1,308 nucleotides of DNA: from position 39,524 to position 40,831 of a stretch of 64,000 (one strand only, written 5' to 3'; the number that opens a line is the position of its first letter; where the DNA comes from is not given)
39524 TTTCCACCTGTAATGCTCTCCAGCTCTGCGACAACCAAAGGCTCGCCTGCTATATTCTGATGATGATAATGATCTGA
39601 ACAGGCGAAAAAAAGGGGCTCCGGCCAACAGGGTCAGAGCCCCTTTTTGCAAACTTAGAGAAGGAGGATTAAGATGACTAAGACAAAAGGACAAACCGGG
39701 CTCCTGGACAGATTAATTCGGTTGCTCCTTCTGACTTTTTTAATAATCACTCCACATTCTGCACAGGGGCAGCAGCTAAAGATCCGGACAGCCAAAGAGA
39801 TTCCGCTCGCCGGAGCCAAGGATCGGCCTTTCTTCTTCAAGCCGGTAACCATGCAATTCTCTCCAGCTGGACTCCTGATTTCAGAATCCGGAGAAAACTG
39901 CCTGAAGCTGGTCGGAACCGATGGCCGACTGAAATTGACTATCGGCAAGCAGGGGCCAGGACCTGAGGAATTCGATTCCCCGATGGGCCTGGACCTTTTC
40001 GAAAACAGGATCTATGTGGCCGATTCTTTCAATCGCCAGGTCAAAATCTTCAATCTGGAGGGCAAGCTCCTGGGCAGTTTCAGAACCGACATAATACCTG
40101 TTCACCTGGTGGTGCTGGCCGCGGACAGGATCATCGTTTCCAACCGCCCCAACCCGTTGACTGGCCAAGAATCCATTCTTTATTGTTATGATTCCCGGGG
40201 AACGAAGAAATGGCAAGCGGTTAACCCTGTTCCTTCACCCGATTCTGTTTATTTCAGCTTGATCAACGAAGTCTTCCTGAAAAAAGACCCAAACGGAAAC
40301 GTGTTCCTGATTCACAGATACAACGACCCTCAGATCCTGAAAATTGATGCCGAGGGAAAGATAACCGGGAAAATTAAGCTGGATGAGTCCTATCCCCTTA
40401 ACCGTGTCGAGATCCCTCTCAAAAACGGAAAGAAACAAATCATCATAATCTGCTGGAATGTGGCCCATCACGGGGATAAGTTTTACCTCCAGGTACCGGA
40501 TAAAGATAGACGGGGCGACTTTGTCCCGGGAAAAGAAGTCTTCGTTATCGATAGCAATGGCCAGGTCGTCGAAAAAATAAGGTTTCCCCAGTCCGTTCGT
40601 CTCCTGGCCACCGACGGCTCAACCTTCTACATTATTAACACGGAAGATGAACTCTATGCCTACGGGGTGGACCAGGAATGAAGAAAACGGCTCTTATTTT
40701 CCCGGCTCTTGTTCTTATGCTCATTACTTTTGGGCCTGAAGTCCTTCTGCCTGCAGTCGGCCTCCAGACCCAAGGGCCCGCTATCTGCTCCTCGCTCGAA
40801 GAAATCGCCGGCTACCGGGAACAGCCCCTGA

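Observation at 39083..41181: Sigma54-driven operon: two twin-CX6C secreted mini-proteins + NHL beta-propeller + TlpA-like thioredoxin (candidate undescribed extracytoplasmic peptide system)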

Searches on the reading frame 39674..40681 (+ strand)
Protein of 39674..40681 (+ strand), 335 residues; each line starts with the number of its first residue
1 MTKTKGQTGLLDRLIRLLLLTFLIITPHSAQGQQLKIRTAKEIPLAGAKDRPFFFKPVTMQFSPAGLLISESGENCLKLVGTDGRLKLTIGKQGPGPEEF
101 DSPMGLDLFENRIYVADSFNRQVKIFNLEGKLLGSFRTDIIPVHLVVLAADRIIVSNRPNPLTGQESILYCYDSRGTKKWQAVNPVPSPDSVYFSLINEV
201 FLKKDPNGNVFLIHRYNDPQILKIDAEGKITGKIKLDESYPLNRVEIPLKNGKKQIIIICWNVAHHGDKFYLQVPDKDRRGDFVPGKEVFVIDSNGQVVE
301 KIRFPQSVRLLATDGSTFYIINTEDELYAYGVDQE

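Call 6: search_protein_families(library=pfam, proteins=[window:39674-40681:+], max_evalue=1)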
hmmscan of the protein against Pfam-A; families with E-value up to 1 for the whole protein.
window:39674-40681:+ (335 aa): 4 families
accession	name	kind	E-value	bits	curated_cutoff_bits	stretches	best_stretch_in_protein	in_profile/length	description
PF17170.10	DUF5128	-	2e-06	27.7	22.9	1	82-152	71-144/321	6-bladed beta-propeller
PF01436.27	NHL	-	0.012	16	20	1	100-126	1-28/28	NHL repeat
PF16288.11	DUF4934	-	0.042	14.4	27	1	65-134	34-102/102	Domain of unknown function (DUF4934)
PF00960.24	Neocarzinostat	-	0.35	11.3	25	0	288-324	49-85/110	Neocarzinostatin family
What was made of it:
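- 39674..40681 (+): Exported six-bladed NHL beta-propeller (DUF5128), 335 aa; presumed peptide-binding partner of the thioredoxin. PF17170 27.7 bits (call 6).
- Checked: 39674-40681, 335 aa. It scores 27.7 bits against PF17170 (DUF5128), above the 22.9 cut-off (call 6).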

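Call 7: search_protein_families(library=ncbifam, proteins=[window:39674-40681:+], max_evalue=1)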
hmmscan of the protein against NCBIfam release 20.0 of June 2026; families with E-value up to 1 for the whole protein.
window:39674-40681:+ (335 aa): 3 families
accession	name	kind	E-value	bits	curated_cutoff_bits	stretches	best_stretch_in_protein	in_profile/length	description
NF035926.1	scyF_NHL_VPEP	equivalog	7.6e-10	38.5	350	1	48-136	145-236/376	scytonemin biosynthesis PEP-CTERM protein ScyF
NF047780.1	LIC12708_fam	subfamily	0.034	13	150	0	110-137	66-93/391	LIC_12708 family protein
TIGR04183.1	Por_Secre_tail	domain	0.063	13.3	23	0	112-133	12-33/72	T9SS type A sorting domain-containing protein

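Call 10: find_homologous_proteins(query=window:39674-40681:+)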
Query window:39674-40681:+ (335 aa): 25 proteins with E <= 0.001 among 3262 candidates.
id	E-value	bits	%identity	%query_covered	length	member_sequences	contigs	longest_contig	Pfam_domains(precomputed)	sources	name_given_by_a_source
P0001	1.1e-223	759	100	100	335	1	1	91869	PF17170.11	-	-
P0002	1.7e-195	667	87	100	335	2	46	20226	PF17170.11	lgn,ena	-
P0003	7.5e-192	655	85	100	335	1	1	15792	PF17170.11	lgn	-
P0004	5.3e-191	652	86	100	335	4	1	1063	PF17170.11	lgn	-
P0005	1.7e-189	647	84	100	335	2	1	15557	PF17170.11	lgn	-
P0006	2.0e-180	617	80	100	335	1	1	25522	PF17170.11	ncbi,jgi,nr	ncbi:MAG: 6-bladed beta-propeller [Clostridiales bacterium]|jgi:hypothetical protein|nr:6-bladed bet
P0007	1.3e-173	595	78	100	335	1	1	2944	PF17170.11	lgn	-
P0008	1.6e-144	499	65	99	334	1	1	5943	-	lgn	-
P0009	2.1e-141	489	64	99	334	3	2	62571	PF17170.11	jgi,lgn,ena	-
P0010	1.8e-140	486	61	99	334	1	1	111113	PF17170.11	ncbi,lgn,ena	-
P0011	1.0e-135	470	61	99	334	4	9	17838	PF17170.11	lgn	-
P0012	2.8e-133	462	62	92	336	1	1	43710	PF17170.11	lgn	-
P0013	1.0e-132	460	58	100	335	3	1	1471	PF17170.11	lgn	-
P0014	1.7e-130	453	61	92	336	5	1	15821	PF17170.11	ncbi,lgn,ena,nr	ncbi:MAG TPA: hypothetical protein DCR87_06405 [Acidobacteria bacterium]|nr:hypothetical protein [Ac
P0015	3.0e-130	452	62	91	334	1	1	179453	-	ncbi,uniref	ncbi:MAG: hypothetical protein ACUVRL_07535 [Candidatus Saccharicenans sp.]|uniref:hypothetical prot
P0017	3.3e-129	449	62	89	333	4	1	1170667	PF17170.11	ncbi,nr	ncbi:MAG: 6-bladed beta-propeller [Candidatus Saccharicenans sp.]|nr:6-bladed beta-propeller [Candid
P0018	1.8e-88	315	45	97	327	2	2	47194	PF17170.11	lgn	-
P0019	1.4e-84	302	42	97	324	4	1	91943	PF17170.11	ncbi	ncbi:MAG: 6-bladed beta-propeller [Candidatus Saccharicenans sp.]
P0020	2.5e-14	71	36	25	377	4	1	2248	PF17170.11,PF01731.27,PF01436.28,PF25021.2,PF08450.19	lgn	-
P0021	3.7e-14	70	40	16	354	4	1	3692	PF17170.11,PF01731.27,PF01436.28,PF25021.2,PF06739.18,PF08450.19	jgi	jgi:DNA-binding beta-propeller fold protein YncE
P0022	1.9e-13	68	36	25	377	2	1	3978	PF17170.11,PF01731.27,PF01436.28,PF25021.2,PF08450.19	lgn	-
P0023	3.3e-11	61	27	41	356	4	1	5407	PF17170.11,PF01731.27,PF01436.28,PF06739.18,PF08450.19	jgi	jgi:DNA-binding beta-propeller fold protein YncE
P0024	4.0e-9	54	32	24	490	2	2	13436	PF17170.11,PF01436.28,PF08450.19,PF00630.26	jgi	-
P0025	7.4e-8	50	27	30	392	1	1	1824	PF17170.11,PF01436.28,PF06739.18,PF08450.19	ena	-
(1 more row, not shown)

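Call 11: find_encoding_contigs(protein=P0019, flank=6000, max_places=2)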
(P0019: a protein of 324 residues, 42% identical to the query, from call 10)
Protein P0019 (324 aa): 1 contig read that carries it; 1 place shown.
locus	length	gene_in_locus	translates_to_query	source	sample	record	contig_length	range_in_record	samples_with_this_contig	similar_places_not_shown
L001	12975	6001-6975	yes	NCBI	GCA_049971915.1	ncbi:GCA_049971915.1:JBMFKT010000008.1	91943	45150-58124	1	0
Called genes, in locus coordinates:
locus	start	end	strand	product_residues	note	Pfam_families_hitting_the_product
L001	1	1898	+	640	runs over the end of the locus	PF13623:SurA_N_2, PF13624:SurA_N_3, PF09312:SurA_N, PF13145:Rotamase_2, PF13616:Rotamase_3, PF00639:Rotamase, PF27392:TP_0929_3rd (faint), PF13145:Rotamase_2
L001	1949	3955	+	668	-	PF03169:OPT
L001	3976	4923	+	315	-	PF26233:NicX, PF02073:Peptidase_M29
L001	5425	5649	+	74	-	-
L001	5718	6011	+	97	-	-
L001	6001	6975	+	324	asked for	PF17170:DUF5128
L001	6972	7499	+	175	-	PF00578:AhpC-TSA, PF08534:Redoxin (weak), PF13905:Thioredoxin_8 (weak)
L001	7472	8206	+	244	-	-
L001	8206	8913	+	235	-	PF00005:ABC_tran, PF13304:AAA_21 (weak)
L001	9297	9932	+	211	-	-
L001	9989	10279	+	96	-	-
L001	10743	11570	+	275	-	PF00795:CN_hydrolase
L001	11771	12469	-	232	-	-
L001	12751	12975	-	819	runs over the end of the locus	PF06662:C5-epim_C (faint)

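Call 12: find_encoding_contigs(protein=P0018, flank=6000, max_places=2)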
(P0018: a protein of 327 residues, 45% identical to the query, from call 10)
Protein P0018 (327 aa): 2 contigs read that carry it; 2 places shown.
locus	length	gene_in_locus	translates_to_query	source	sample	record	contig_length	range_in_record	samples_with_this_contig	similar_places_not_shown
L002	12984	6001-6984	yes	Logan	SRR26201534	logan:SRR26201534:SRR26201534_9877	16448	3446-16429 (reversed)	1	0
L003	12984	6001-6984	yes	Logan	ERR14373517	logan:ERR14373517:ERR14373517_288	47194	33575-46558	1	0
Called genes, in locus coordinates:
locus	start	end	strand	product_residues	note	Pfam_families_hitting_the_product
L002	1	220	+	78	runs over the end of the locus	?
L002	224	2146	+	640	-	PF13623:SurA_N_2, PF13624:SurA_N_3, PF09312:SurA_N (weak), PF13145:Rotamase_2, PF13616:Rotamase_3, PF00639:Rotamase, PF27392:TP_0929_3rd (faint), PF13145:Rotamase_2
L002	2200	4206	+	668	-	PF03169:OPT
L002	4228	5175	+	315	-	PF26233:NicX, PF02073:Peptidase_M29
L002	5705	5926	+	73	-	-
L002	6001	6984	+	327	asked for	PF17170:DUF5128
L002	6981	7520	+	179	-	PF00578:AhpC-TSA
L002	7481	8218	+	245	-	-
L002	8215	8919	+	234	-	PF13175:AAA_15 (faint), PF00005:ABC_tran, PF13304:AAA_21 (weak)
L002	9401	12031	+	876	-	PF00246:Peptidase_M14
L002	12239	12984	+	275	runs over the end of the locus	PF00795:CN_hydrolase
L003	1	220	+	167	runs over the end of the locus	PF11969:DcpS_C, PF01230:HIT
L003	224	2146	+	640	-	PF13623:SurA_N_2, PF13624:SurA_N_3, PF09312:SurA_N (weak), PF00639:Rotamase, PF13145:Rotamase_2, PF13616:Rotamase_3, PF27392:TP_0929_3rd (faint), PF13145:Rotamase_2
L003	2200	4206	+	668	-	PF03169:OPT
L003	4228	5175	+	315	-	PF26233:NicX, PF02073:Peptidase_M29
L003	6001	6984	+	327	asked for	PF17170:DUF5128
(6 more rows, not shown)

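Call 13: find_encoding_contigs(protein=P0017, flank=6000, max_places=2)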
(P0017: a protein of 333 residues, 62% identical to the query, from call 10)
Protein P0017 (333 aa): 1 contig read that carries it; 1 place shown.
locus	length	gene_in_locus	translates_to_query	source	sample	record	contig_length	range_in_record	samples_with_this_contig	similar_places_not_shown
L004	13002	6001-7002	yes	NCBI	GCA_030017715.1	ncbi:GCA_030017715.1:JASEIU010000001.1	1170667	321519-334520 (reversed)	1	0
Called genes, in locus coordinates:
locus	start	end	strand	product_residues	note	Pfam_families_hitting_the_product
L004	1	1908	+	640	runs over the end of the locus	PF13623:SurA_N_2, PF13624:SurA_N_3, PF09312:SurA_N (weak), PF13145:Rotamase_2, PF00639:Rotamase, PF13616:Rotamase_3, PF27392:TP_0929_3rd (faint), PF13145:Rotamase_2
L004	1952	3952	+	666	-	PF03169:OPT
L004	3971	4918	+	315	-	PF26233:NicX, PF02073:Peptidase_M29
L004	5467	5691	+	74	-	-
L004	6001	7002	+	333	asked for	PF17170:DUF5128 (faint)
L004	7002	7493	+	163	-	PF00578:AhpC-TSA, PF08534:Redoxin, PF13905:Thioredoxin_8 (weak)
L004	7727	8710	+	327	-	-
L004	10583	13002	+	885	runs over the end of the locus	PF00246:Peptidase_M14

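Call 19: find_related_loci(query=A2, collection=genome_contigs, flank=8000)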
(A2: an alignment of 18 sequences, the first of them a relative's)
Query A2 (335 aa) in genome_contigs; peptide patterns used: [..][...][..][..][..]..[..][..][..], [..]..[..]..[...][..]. (x = any residue, [..] = any of these).
224 stretches matched a pattern; 142 encode a relative of the query (tblastn E <= 1e-3); the best 80 are kept; 80 distinct loci.
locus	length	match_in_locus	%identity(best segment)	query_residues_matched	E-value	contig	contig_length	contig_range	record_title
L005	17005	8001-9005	84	1-335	0e+0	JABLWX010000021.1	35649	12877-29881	MAG: Candidatus Aminicenantes bacterium isolate Ch100 contig21, whole genome shotgun sequence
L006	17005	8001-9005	84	1-335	0e+0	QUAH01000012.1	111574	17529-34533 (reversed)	MAG: Candidatus Saccharicenans subterraneus isolate BY38 NODE_185_length_111574_cov_117.37_ID_1478782, whole genome shot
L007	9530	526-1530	80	1-335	0e+0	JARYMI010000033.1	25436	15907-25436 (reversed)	MAG: Clostridiales bacterium isolate A05DMB-I-28 NODE_33_length_25436_cov_18.541777, whole genome shotgun sequence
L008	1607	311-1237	65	24-332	1e-150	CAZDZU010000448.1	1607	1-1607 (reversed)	MAG TPA_asm: uncultured Eubacteriales bacterium isolate SRP098346_co1_13 genome assembly, contig: NODE_152564_length_160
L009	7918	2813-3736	61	27-334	5e-133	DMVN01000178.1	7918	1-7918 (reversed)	MAG TPA_asm: Acidobacteria bacterium isolate UBA10528 contig_163606, whole genome shotgun sequence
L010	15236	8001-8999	61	1-333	3e-145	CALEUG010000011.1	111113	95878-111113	MAG: uncultured bacterium isolate R1_Bin_MAXBIN__085_1 genome assembly, contig: c_000000217652, whole genome shotgun seq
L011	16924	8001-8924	61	27-334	8e-133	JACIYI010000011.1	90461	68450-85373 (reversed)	MAG: Candidatus Aminicenantes bacterium isolate MAG-74 Aminicenantales_C3_bin33_Scaffold_11, whole genome shotgun sequen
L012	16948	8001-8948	45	14-333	2e-91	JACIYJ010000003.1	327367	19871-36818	MAG: Candidatus Aminicenantes bacterium isolate MAG-75 Aminicenantales_E3_bin29_Scaffold_3, whole genome shotgun sequenc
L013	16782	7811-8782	42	11-335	3e-88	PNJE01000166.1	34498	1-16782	MAG: Candidatus Aminicenantes bacterium isolate ARK-02 NODE_105_length_34498_cov_7.9701, whole genome shotgun sequence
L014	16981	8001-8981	37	6-335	3e-70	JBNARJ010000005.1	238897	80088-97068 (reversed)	MAG: Candidatus Saccharicenans sp. isolate Kamch4316-2DMB-12 bin16.fa-5, whole genome shotgun sequence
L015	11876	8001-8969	32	13-332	5e-55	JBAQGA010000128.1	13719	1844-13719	MAG: Candidatus Aminicenantales bacterium isolate MFD06995_ilm_asm_bin14 k127_15803, whole genome shotgun sequence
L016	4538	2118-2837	27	56-241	2e-12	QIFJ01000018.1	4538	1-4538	MAG: Proteobacteria bacterium isolate SZUA-178 Ga0063294_10019804, whole genome shotgun sequence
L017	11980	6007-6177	47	75-130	4e-10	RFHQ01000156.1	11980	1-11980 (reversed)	MAG: Gammaproteobacteria bacterium isolate J054 k99_630784, whole genome shotgun sequence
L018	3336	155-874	26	45-241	3e-10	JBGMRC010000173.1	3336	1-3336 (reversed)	MAG: bacterium isolate N04_metabat2_bin.36 NODE_26753_length_3336_cov_22.735142, whole genome shotgun sequence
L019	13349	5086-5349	32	54-138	3e-9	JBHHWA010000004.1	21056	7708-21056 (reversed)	MAG: Thermoplasmata archaeon isolate S.3.sp3_bin.18 NODE_249_length_21056_cov_6.974906, whole genome shotgun sequence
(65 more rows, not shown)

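Call 22: search_protein_families(library=pfam, proteins=[L001:7472-8206:+, L001:8206-8913:+, L014:9478-10218:+, L014:10211-10930:+, L014:8981-9517:+, L014:7968-8984:+, L015:7872-8981:+], max_evalue=0.1)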
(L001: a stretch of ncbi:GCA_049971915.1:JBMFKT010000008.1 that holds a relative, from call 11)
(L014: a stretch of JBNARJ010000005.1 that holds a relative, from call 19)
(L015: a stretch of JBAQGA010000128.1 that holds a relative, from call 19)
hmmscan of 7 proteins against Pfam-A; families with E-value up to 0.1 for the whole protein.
L001:7472-8206:+ (244 aa): 0 families

L001:8206-8913:+ (235 aa): 10 families
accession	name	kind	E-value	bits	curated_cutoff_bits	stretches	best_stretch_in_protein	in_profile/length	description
PF00005.33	ABC_tran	-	4.5e-19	69.8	25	1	22-154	2-136/137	ABC transporter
PF13304.12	AAA_21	-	1.1e-09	39.3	27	2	124-185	235-299/304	AAA domain, putative AbiEii toxin, Type IV TA system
PF13476.12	AAA_23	-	5.9e-05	24.2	27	1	32-210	20-177/201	AAA domain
PF13175.12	AAA_15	-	0.00011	22.3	32.1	1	13-58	9-50/374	AAA ATPase domain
PF13401.12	AAA_22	-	0.00037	21.3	27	1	31-228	5-122/130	AAA domain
PF04310.18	MukB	-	0.029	14.5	23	1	32-63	27-58/226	MukB N-terminal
PF13555.12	AAA_29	-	0.039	14.1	27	1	26-49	17-40/61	P-loop containing region of AAA domain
PF13245.12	AAA_19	-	0.062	13.9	25.1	0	23-56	3-36/134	AAA domain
PF02367.23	TsaE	-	0.064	13.7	26.6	0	17-55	6-45/128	Threonylcarbamoyl adenosine biosynthesis protein TsaE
PF24861.2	SUS_N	-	0.082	13.5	25.4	0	166-217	21-69/115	Sucrose synthase N-terminal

L014:9478-10218:+ (246 aa): 0 families

L014:10211-10930:+ (239 aa): 8 families
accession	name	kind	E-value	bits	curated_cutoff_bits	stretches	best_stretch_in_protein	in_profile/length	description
PF00005.33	ABC_tran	-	6.6e-20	72.6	25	1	22-155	2-137/137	ABC transporter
PF13304.12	AAA_21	-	1.2e-07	32.5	27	2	123-185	234-299/304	AAA domain, putative AbiEii toxin, Type IV TA system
PF13476.12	AAA_23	-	0.00019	22.6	27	1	26-99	17-92/201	AAA domain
PF13401.12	AAA_22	-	0.0031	18.3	27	1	32-65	6-33/130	AAA domain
PF13175.12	AAA_15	-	0.017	15.2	32.1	1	29-58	24-50/374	AAA ATPase domain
PF04310.18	MukB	-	0.021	15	23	1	32-66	27-61/226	MukB N-terminal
PF13555.12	AAA_29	-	0.069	13.4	27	0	26-48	17-39/61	P-loop containing region of AAA domain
PF03205.20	MobB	-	0.093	13.1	26.6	0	34-63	2-31/133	Molybdopterin guanine dinucleotide synthesis protein B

L014:8981-9517:+ (178 aa): 5 families
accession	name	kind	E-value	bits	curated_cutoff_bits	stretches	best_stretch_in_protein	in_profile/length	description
PF00578.27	AhpC-TSA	-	1.8e-12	47.8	26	1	60-139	25-106/124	AhpC/TSA family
PF13911.12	AhpC-TSA_2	-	1.8e-05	25.5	27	1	81-133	4-54/114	AhpC/TSA antioxidant enzyme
PF08534.16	Redoxin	-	0.0015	18.8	26.6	1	62-136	31-107/148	Redoxin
PF13905.12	Thioredoxin_8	-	0.0085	16.8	27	1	63-144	4-90/94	Thioredoxin-like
PF13098.12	Thioredoxin_2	-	0.012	16.4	27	1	62-146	7-85/104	Thioredoxin-like domain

L014:7968-8984:+ (338 aa): 2 families
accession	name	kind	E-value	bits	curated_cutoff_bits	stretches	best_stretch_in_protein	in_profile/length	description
PF17170.10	DUF5128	-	1.6e-11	44.4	22.9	1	65-157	50-146/321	6-bladed beta-propeller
PF05935.17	Arylsulfotrans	-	0.028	13.9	24.2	1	167-244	25-91/374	Arylsulfotransferase (ASST)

L015:7872-8981:+ (369 aa): 3 families
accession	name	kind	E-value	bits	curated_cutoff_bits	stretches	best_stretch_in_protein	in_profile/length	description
PF17170.10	DUF5128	-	4.3e-11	43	22.9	1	80-185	36-144/321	6-bladed beta-propeller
PF01436.27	NHL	-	1.2e-05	25.5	20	1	133-158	1-27/28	NHL repeat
PF15869.11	TolB_like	-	0.057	13.2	29.2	1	113-162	45-95/296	TolB-like 6-blade propeller-like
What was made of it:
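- On DUF5128 / NVEALA pair (Bacteroidales): Relatives score 43-44 bits (call 22).
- Closest known: Bacteroidales DUF5128 six-bladed propeller with NVEALA small proteins. Same: The propeller scores above the Pfam gathering threshold for PF17170 (calls 6, 22).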

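Call 23: search_protein_families(library=ncbifam, proteins=[L001:7472-8206:+, L001:8206-8913:+, L014:9478-10218:+, L014:10211-10930:+, L014:8981-9517:+, L014:7968-8984:+], max_evalue=0.1)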
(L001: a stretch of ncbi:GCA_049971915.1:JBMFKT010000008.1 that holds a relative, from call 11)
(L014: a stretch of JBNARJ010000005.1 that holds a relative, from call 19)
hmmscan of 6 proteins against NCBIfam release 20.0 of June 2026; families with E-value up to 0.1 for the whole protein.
L001:7472-8206:+ (244 aa): 0 families

L001:8206-8913:+ (235 aa): 195 families (the best 25 are shown)
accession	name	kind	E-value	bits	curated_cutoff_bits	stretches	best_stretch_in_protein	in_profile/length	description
TIGR03522.1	GldA_ABC_ATP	equivalog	1.1e-41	143.2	402.6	1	9-220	6-226/301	gliding motility-associated ABC transporter ATP-binding subunit GldA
TIGR01188.1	drrA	subfamily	1.2e-40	139.7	312.45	1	13-221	1-219/302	daunorubicin resistance ABC transporter, ATP-binding protein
TIGR03740.1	galliderm_ABC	subfamily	4e-37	128.1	309.75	1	9-227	4-220/223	lantibiotic protection ABC transporter ATP-binding subunit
TIGR04406.1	LPS_export_lptB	equivalog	1.4e-30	106.4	240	2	119-216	128-225/239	LPS export ABC transporter ATP-binding protein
NF033858.1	ABC2_perm_RbbA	equivalog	3.4e-30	104.7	1050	1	5-228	266-500/909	ribosome-associated ATPase/putative transporter RbbA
TIGR04521.1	ECF_ATPase_2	equivalog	3.3e-28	98.6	330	2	109-225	127-243/279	energy-coupling factor transporter ATPase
NF047565.1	PSM_export_PmtA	equivalog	9.4e-28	97.3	350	2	120-216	121-218/282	phenol-soluble modulin export ABC transporter ATP-binding protein PmtA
NF010060.0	PRK13537.1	equivalog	9e-27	93.8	521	1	5-211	15-231/314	nodulation factor ABC transporter ATP-binding protein NodI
TIGR03864.1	PQQ_ABC_ATP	hypoth_equivalog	2.1e-26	92.9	302.25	1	9-228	5-235/236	ABC transporter, ATP-binding subunit, PQQ-dependent alcohol dehydrogenase system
NF010157.0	PRK13636.1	equivalog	5.8e-26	91.3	463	2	111-213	127-229/285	cobalt transporter ATP-binding subunit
NF010059.0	PRK13536.1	equivalog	2.1e-24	86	549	1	5-209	43-257/342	nodulation factor ABC transporter ATP-binding protein NodI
NF047568.1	PSM_export_PmtC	equivalog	3.2e-24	85.9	375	1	10-217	5-211/290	phenol-soluble modulin export ABC transporter ATP-binding protein PmtC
TIGR03410.1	urea_trans_UrtE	equivalog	4.7e-24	85.1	285.8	1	10-216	5-222/230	urea ABC transporter ATP-binding subunit UrtE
TIGR01288.1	nodI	equivalog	5.5e-24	84.7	424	1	6-208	5-217/303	nodulation factor ABC transporter ATP-binding protein NodI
NF000355.4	ribo_prot_ABC_F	equivalog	7.3e-24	84.5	380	1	7-204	4-192/499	ribosomal protection-like ABC-F family protein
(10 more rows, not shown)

L014:9478-10218:+ (246 aa): 0 families

L014:10211-10930:+ (239 aa): 189 families (the best 25 are shown)
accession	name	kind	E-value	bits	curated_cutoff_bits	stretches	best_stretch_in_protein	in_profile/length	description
TIGR01188.1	drrA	subfamily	2.4e-43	148.5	312.45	1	13-213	1-211/302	daunorubicin resistance ABC transporter, ATP-binding protein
TIGR03522.1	GldA_ABC_ATP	equivalog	2.7e-41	142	402.6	1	6-236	3-240/301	gliding motility-associated ABC transporter ATP-binding subunit GldA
TIGR03740.1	galliderm_ABC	subfamily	3.4e-38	131.6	309.75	1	7-226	2-219/223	lantibiotic protection ABC transporter ATP-binding subunit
NF010060.0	PRK13537.1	equivalog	1.2e-31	109.8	521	1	1-211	11-231/314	nodulation factor ABC transporter ATP-binding protein NodI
TIGR04521.1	ECF_ATPase_2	equivalog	8.7e-31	107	330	2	92-213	110-232/279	energy-coupling factor transporter ATPase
TIGR04406.1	LPS_export_lptB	equivalog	1.4e-30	106.4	240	1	7-213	3-222/239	LPS export ABC transporter ATP-binding protein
NF033858.1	ABC2_perm_RbbA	equivalog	5.5e-29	100.7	1050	1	5-231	266-503/909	ribosome-associated ATPase/putative transporter RbbA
TIGR03864.1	PQQ_ABC_ATP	hypoth_equivalog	2.3e-28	99.3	302.25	1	6-227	2-234/236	ABC transporter, ATP-binding subunit, PQQ-dependent alcohol dehydrogenase system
NF047565.1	PSM_export_PmtA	equivalog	4.6e-28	98.3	350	1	6-213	3-215/282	phenol-soluble modulin export ABC transporter ATP-binding protein PmtA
TIGR01288.1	nodI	equivalog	7e-27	94.2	424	1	4-209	3-218/303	nodulation factor ABC transporter ATP-binding protein NodI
NF010059.0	PRK13536.1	equivalog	1.3e-26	93.2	549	1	2-210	40-258/342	nodulation factor ABC transporter ATP-binding protein NodI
NF010157.0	PRK13636.1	equivalog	4.8e-25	88.3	463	1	2-213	2-229/285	cobalt transporter ATP-binding subunit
TIGR01166.1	cbiO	subfamily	9e-25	87.2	211.8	2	90-186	92-187/190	cobalt ABC transporter, ATP-binding protein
NF011967.0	PRK15439.1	equivalog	1.4e-23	83.2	586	1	3-213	9-227/510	autoinducer 2 ABC transporter ATP-binding protein LsrA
TIGR03410.1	urea_trans_UrtE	equivalog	2e-23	83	285.8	1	7-213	2-219/230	urea ABC transporter ATP-binding subunit UrtE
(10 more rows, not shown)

L014:8981-9517:+ (178 aa): 4 families
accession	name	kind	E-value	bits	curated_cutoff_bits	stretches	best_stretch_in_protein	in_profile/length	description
NF040769.1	SelL_rel_redox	subfamily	1.8e-05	24.5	120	1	59-133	23-100/173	SelL-related redox protein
NF002854.0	PRK03147.1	subfamily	0.00012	22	170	1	59-145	61-149/176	thiol-disulfide oxidoreductase ResA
NF041202.1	StoA_CxxC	exception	0.00036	20.4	210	1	63-140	55-136/163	endospore biogenesis thiol-disulfide oxidoreductase StoA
NF053650.1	PerredPrxQDein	equivalog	0.0022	18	260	1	71-127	33-89/148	thioredoxin-dependent peroxiredoxin PrxQ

L014:7968-8984:+ (338 aa): 1 family
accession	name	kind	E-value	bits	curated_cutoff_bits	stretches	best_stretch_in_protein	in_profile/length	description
NF035926.1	scyF_NHL_VPEP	equivalog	1.8e-08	33.9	350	1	70-138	212-282/376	scytonemin biosynthesis PEP-CTERM protein ScyF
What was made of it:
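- On Glycocin: The ABC transporter is ABC-2 type with a separate 245-aa permease (calls 22, 23).
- Closest known: Lantibiotic LanFEG and PSM Pmt-type ABC-2 transporters. Same: In the ancestral cassette, the ATPase's top NCBIfam hits include the DrrA, GldA and lantibiotic-protection families, with weaker similarity to PmtA (call 23).
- ATPase type: it is closest to the DrrA, GldA and lantibiotic-protection ABC families (call 23).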
